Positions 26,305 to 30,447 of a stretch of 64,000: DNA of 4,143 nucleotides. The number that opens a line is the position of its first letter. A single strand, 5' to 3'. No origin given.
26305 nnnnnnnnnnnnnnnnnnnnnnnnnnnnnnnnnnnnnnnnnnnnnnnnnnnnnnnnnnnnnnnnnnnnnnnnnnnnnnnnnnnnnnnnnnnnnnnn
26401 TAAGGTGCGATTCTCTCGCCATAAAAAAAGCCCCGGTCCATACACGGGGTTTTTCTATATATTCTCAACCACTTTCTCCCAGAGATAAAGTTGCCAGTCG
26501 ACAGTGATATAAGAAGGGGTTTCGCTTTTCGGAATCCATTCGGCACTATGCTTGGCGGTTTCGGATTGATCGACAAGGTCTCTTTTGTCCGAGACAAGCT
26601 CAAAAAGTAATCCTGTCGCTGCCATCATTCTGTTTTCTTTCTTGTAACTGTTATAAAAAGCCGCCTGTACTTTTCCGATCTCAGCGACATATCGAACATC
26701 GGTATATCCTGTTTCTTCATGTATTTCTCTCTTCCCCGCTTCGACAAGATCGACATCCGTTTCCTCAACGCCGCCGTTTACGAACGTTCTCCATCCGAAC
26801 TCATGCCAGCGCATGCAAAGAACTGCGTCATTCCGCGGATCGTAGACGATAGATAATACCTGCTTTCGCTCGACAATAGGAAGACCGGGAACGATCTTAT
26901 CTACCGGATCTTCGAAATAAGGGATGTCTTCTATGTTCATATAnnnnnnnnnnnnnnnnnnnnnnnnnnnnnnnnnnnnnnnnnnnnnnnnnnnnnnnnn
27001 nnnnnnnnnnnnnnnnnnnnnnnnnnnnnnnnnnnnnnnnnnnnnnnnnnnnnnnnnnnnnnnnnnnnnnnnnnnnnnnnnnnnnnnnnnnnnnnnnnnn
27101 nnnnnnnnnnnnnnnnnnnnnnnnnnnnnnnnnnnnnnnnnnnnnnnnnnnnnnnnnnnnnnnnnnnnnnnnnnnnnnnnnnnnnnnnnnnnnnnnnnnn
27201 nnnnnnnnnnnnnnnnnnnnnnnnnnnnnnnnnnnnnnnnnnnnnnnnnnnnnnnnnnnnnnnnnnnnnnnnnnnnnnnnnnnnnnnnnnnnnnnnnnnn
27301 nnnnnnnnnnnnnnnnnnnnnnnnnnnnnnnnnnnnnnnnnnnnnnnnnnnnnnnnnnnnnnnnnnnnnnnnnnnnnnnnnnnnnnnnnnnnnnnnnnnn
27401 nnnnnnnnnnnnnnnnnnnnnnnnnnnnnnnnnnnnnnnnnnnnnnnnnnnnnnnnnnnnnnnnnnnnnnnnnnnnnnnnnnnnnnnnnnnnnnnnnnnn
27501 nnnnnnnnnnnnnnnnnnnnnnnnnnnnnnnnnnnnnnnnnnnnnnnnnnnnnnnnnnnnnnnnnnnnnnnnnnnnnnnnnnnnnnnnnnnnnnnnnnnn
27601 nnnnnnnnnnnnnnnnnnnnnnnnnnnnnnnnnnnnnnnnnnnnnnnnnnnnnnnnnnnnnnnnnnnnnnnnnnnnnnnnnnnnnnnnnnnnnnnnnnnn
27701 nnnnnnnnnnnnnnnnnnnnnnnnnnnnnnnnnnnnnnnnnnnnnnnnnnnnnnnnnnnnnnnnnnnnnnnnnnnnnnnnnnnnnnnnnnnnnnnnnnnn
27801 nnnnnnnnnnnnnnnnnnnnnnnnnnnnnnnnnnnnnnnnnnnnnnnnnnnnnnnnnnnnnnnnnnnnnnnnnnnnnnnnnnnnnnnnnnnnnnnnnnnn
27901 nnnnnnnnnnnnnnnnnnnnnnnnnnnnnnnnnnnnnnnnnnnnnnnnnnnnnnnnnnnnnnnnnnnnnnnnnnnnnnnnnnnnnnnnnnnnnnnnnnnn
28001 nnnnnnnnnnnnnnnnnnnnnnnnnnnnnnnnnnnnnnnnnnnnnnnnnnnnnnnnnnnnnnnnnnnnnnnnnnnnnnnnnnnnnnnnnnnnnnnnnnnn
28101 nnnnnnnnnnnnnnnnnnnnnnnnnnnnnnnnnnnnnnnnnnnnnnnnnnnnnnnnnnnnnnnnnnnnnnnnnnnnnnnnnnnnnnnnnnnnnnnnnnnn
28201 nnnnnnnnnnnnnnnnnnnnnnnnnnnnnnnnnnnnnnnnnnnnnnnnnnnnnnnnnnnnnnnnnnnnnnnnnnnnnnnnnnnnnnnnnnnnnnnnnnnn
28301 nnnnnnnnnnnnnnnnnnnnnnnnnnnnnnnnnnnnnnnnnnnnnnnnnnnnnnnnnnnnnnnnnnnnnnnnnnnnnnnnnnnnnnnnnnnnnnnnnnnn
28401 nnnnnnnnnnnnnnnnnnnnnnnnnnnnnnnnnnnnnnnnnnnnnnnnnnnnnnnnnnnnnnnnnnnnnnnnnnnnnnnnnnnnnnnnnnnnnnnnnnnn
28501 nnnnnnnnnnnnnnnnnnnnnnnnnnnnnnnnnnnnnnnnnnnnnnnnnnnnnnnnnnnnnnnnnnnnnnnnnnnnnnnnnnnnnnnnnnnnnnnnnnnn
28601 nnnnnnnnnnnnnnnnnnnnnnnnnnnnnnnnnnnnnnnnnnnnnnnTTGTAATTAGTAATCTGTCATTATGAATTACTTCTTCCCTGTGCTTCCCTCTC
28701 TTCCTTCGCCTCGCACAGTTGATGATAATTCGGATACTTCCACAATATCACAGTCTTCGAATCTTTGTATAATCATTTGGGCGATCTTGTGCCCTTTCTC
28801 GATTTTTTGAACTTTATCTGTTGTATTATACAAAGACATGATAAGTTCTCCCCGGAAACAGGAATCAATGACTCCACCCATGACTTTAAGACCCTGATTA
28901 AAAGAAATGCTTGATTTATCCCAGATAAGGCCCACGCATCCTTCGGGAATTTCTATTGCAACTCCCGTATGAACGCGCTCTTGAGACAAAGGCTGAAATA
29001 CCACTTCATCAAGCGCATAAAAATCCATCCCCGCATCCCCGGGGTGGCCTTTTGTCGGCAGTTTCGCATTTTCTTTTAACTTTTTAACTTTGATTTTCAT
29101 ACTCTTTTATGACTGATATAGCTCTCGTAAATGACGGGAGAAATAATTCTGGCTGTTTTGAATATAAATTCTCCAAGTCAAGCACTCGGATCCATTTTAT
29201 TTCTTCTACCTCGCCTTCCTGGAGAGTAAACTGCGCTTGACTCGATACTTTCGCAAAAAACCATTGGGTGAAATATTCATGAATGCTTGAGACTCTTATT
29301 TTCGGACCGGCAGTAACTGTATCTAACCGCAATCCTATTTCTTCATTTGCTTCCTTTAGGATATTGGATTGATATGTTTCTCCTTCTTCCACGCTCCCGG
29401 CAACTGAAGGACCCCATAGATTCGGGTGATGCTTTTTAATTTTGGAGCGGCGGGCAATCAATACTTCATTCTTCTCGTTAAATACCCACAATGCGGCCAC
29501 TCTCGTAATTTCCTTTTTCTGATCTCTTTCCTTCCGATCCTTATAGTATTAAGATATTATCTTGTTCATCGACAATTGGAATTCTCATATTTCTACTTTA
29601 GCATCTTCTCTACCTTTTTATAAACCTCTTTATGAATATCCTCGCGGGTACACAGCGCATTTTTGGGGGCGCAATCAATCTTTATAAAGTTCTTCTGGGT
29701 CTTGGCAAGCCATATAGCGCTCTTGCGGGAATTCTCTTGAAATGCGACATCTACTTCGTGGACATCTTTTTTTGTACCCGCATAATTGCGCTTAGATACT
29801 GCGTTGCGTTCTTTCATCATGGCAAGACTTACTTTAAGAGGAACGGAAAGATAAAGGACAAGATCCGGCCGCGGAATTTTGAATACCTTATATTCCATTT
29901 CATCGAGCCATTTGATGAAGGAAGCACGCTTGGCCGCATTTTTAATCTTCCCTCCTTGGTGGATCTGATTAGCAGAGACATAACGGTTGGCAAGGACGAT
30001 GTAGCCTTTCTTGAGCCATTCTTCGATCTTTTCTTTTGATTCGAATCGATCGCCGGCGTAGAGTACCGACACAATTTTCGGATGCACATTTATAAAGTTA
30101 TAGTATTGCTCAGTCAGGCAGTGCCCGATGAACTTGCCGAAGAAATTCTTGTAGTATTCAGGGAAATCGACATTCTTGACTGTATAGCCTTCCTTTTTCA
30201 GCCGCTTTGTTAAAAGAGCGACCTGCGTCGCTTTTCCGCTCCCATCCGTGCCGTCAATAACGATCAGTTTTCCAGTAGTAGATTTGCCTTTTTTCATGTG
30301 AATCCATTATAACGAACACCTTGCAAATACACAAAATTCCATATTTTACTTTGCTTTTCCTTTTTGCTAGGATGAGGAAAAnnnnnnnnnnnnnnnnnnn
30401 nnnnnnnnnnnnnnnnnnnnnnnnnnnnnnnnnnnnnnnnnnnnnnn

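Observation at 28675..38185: Clustered thymidylate pathway (dut, tmk, glyA, thyX, folA, dcd) interleaved with NUDIX hydrolases, a small kinase and a PaaX-like regulator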

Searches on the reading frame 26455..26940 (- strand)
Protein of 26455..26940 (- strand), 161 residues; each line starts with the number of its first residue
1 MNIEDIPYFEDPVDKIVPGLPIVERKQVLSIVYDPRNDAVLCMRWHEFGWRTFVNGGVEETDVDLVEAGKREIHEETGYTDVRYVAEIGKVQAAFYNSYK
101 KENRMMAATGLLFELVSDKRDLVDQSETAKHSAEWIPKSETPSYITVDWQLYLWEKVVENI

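Call 3: search_protein_families(library=pfam, proteins=[window:26455-26940:-], max_evalue=0.01)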
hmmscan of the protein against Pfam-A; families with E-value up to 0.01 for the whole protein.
window:26455-26940:- (161 aa): 1 family
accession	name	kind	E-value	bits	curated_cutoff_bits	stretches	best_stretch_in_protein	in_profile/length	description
PF00293.34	NUDIX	-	2.5e-10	40.9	21.1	1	25-141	3-118/134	NUDIX domain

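Call 55: search_protein_families(library=ncbifam, proteins=[window:26455-26940:-], max_evalue=0.001)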
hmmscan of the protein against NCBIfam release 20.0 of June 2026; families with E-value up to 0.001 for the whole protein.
window:26455-26940:- (161 aa): 1 family
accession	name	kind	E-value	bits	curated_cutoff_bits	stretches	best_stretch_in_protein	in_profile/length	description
NF006961.0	PRK09438.1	equivalog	0.00045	19.7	103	1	26-83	9-65/151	dihydroneopterin triphosphate diphosphatase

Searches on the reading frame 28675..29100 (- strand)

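Call 3: search_protein_families(library=pfam, proteins=[window:28675-29100:-], max_evalue=0.01)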
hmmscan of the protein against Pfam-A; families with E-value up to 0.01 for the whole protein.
window:28675-29100:- (141 aa): 2 families
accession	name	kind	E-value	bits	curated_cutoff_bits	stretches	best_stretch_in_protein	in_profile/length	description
PF00692.24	dUTPase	-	6.7e-27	94.2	22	1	11-139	2-129/129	dUTPase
PF22769.1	DCD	-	4.7e-06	27.2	27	1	44-113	82-152/153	dCTP deaminase-like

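Call 5: search_protein_families(library=ncbifam, proteins=[window:28675-29100:-], max_evalue=0.01)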
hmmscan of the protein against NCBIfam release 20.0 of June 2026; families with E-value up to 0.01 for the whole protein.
window:28675-29100:- (141 aa): 5 families
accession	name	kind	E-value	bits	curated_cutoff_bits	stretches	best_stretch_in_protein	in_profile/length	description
TIGR00576.1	dut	superfamily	5.2e-36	123.5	102.55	1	2-140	1-143/143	dUTP diphosphatase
NF001862.0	PRK00601.1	equivalog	1.9e-31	108.7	103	1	1-140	6-149/150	dUTP diphosphatase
TIGR02274.1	dCTP_deam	equivalog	1.5e-08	34.5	92.8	1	31-116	70-156/180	dCTP deaminase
NF010561.0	PRK13956.1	equivalog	9.4e-07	28.8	223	1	5-118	9-130/147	dUTP diphosphatase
NF002598.0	PRK02253.1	equivalog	0.00062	19.3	130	1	47-115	84-151/167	deoxyuridine 5'-triphosphate nucleotidohydrolase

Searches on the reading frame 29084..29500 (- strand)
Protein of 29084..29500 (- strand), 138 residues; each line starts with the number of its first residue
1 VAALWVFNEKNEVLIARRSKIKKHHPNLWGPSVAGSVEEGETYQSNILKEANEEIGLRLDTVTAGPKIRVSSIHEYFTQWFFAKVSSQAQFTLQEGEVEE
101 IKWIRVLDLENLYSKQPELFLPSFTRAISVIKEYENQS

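Call 3: search_protein_families(library=pfam, proteins=[window:29084-29500:-], max_evalue=0.01)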
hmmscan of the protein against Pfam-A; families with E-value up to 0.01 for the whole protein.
window:29084-29500:- (138 aa): 2 families
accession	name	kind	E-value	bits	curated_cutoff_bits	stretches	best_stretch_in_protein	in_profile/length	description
PF00293.34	NUDIX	-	3.1e-18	66.5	21.1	1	3-113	7-124/134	NUDIX domain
PF14815.12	NUDIX_4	-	0.0018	18.5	35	1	3-111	2-100/113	NUDIX domain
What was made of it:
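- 29084..29500 (-): NUDIX hydrolase 1 (Nudix box with KE..EE). PF00293 E 3e-18 (call 3).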

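Call 55: search_protein_families(library=ncbifam, proteins=[window:29084-29500:-], max_evalue=0.001)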
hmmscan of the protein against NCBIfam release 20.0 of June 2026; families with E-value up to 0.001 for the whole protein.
window:29084-29500:- (138 aa): 13 families
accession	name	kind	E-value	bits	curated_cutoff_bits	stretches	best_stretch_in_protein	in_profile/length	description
NF002995.0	PRK03759.1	equivalog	1.8e-13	50.5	127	1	4-124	40-165/185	isopentenyl-diphosphate Delta-isomerase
NF041653.1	Nud_hyd_Meth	equivalog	6.1e-10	39.1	300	1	3-131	31-160/170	Nudix hydrolase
NF011922.0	PRK15393.1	equivalog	2.8e-08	33.6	152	1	6-106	45-144/182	NUDIX hydrolase YfcD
NF041652.1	Nud_hyd_Dein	equivalog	4.9e-08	33.4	200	1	3-115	17-133/152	Nudix hydrolase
TIGR00586.1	mutt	equivalog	8.4e-08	32.3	97.9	1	6-111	12-113/129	8-oxo-dGTP diphosphatase MutT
NF008044.0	PRK10776.1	equivalog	2.4e-07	30.7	148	1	6-110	11-111/130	8-oxo-dGTP diphosphatase MutT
TIGR02150.1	IPP_isom_1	equivalog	3.1e-07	30.4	105.8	1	4-115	32-146/159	isopentenyl-diphosphate delta-isomerase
NF006961.0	PRK09438.1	equivalog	5.9e-07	29.1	103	1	6-59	15-63/151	dihydroneopterin triphosphate diphosphatase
NF006530.0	PRK08999.1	equivalog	1.5e-06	27.5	245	1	5-107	12-110/315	Nudix family hydrolase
NF001299.0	PRK00241.1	equivalog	3.4e-06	26.7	158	1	9-116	144-238/263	NAD(+) diphosphatase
NF001936.0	PRK00714.1-3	equivalog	7.8e-05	22.6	118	1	7-58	19-65/155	RNA pyrophosphohydrolase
NF001938.0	PRK00714.1-5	equivalog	0.00019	20.8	116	1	4-58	18-75/172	RNA pyrophosphohydrolase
NF007834.0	PRK10546.1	equivalog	0.00082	19.2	156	1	7-60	11-62/135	pyrimidine (deoxy)nucleoside triphosphate diphosphatase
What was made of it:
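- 29084..29500 (-): No NCBIfam equivalog reached its cut-off (call 55).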

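Call 67: search_protein_families(library=phrogs, proteins=[window:29084-29500:-], max_evalue=0.001)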
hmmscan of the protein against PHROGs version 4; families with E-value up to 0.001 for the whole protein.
window:29084-29500:- (138 aa): 3 families
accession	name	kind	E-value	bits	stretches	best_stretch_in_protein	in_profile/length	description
phrog_1198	-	other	4.1e-06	27.7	1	6-115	43-155/253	MutT/NUDIX hydrolase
phrog_10313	-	other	1.3e-05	26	1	6-111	18-123/159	nudix hydrolase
phrog_15528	-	head and packaging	0.00091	18.7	1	27-131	543-644/794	portal protein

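Call 83: search_protein_families(library=padloc, proteins=[window:29084-29500:-], max_evalue=0.001)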
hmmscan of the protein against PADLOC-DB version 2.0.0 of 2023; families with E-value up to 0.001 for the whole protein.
window:29084-29500:- (138 aa): 1 family
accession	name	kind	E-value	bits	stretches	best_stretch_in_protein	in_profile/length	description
PDLC04899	PDC-S07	-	3.7e-08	31.1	1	6-112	13-115/135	-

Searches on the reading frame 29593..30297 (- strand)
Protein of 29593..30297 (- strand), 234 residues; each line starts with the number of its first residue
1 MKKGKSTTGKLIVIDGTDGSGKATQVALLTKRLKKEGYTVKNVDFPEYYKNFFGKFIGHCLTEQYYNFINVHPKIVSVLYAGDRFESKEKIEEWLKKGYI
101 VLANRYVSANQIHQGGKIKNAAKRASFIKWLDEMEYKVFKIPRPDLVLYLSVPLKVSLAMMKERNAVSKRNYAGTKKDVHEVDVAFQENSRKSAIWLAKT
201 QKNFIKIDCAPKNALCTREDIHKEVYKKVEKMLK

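Call 3: search_protein_families(library=pfam, proteins=[window:29593-30297:-], max_evalue=0.01)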
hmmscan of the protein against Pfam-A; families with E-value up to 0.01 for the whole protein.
window:29593-30297:- (234 aa): 2 families
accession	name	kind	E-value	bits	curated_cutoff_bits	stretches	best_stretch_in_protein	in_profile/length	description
PF02223.23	Thymidylate_kin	-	2.7e-19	70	27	1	14-209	1-174/185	Thymidylate kinase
PF01712.25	dNK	-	1.9e-06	28.2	27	1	12-170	1-149/203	Deoxynucleoside kinase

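Call 5: search_protein_families(library=ncbifam, proteins=[window:29593-30297:-], max_evalue=0.01)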
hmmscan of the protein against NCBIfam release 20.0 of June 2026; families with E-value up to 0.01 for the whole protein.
window:29593-30297:- (234 aa): 4 families
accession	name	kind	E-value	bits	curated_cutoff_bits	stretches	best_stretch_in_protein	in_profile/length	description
NF005923.0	PRK07933.1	equivalog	1.5e-31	109.5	193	1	11-200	2-185/213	dTMP kinase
TIGR00041.1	DTMP_kinase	equivalog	1.4e-22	80.4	83.25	1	9-210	4-186/196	dTMP kinase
NF005250.0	PRK06761.1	equivalog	0.0019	17.3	270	1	10-41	4-35/282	hypothetical protein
NF053655.1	CedD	equivalog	0.0091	14.7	600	0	11-56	223-268/527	DNA-translocating ATPase CedD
